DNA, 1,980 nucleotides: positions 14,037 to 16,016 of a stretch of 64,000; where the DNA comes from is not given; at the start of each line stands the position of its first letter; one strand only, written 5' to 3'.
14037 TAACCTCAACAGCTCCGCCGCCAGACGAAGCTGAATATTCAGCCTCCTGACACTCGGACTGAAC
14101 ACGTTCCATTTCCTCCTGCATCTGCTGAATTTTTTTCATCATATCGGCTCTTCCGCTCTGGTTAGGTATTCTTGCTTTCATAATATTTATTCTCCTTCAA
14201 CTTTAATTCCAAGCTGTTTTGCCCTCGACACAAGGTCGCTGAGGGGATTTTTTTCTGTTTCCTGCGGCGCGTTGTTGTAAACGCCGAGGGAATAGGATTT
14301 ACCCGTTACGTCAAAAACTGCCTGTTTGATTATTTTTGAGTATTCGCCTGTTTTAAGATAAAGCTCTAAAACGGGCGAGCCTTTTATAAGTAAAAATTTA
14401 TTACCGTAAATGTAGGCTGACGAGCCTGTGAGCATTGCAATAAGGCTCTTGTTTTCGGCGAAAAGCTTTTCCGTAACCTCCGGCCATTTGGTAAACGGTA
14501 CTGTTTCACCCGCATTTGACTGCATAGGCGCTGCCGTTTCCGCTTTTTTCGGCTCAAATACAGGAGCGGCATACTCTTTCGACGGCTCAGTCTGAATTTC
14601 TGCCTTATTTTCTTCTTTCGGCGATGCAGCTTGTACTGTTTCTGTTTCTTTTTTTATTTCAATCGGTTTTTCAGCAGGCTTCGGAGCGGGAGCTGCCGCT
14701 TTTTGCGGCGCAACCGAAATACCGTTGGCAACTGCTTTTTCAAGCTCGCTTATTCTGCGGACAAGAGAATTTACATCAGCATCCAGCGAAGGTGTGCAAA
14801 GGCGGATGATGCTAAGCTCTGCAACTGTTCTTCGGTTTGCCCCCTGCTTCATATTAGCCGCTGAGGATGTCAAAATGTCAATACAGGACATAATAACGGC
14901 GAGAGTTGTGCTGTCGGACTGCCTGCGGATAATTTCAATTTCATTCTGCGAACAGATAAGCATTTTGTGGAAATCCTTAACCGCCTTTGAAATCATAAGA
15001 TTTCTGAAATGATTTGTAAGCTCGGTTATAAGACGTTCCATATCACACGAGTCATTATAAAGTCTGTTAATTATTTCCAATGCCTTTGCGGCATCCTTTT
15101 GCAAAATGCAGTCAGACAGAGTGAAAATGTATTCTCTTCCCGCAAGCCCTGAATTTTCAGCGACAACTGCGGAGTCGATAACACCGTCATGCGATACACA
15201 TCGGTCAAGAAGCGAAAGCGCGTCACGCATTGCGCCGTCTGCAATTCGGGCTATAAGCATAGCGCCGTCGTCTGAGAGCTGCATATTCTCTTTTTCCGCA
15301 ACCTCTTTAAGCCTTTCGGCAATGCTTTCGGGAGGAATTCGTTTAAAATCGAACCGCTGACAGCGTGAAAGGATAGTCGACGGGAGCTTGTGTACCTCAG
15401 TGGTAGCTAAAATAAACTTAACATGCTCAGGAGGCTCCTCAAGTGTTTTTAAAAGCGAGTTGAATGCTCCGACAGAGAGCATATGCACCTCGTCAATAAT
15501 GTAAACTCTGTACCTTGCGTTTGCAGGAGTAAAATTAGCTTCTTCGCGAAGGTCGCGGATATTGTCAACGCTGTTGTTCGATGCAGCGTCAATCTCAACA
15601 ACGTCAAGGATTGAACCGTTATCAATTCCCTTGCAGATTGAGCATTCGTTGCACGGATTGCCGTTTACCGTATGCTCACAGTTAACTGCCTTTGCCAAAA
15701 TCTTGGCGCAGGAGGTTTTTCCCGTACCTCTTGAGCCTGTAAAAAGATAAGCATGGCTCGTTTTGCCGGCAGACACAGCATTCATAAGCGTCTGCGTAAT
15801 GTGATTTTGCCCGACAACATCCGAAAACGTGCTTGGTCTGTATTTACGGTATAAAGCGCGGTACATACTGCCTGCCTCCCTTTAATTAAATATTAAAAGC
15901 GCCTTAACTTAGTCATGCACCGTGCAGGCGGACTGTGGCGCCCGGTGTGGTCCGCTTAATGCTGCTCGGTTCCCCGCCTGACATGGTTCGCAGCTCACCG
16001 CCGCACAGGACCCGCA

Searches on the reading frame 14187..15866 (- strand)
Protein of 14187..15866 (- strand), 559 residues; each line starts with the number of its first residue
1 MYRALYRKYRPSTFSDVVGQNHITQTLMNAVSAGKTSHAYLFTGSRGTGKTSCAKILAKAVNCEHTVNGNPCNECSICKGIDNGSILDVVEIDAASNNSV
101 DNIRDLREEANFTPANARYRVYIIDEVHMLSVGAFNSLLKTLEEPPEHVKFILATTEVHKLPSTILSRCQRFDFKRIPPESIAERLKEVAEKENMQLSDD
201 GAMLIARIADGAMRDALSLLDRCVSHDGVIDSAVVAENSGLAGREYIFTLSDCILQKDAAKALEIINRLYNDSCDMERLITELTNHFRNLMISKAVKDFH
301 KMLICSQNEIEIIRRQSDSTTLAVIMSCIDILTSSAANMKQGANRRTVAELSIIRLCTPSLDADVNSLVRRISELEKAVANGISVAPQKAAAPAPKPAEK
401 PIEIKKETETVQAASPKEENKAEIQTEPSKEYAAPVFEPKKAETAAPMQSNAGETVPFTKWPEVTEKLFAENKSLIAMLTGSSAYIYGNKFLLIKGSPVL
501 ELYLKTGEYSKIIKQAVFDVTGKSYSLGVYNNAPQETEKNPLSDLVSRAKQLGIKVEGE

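Call 23: search_protein_families(library=pfam, proteins=[window:14187-15866:-], max_evalue=0.00001)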
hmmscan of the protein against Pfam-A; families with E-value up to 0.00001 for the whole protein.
window:14187-15866:- (559 aa): 7 families
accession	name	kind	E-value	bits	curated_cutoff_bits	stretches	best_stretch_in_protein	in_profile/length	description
PF13177.12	DNA_pol3_delta2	-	2.8e-47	161.1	27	1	19-177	1-160/161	DNA polymerase III, delta subunit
PF12169.13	DNA_pol3_gamma3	-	3.8e-14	53.1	24.4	1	234-359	5-130/143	DNA polymerase III subunits gamma and tau domain III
PF00004.35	AAA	-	3.9e-12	47.2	21.2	1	41-172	2-126/131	ATPase family associated with various cellular activities (AAA)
PF22608.2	DNAX_ATPase_lid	-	2.4e-10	40.5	27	1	182-225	2-45/49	DNA polymerase III clamp loader subunit, ATPase lid domain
PF05496.18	RuvB_N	-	2.6e-06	27.7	27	0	10-72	2-68/159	Holliday junction DNA helicase RuvB P-loop domain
PF13401.12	AAA_22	-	7.4e-06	26.7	27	0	40-156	8-123/130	AAA domain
PF21694.2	DNA_pol3_delta_C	-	8.3e-06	26.2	27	0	246-353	3-118/121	DNA polymerase III delta subunit, C-terminal domain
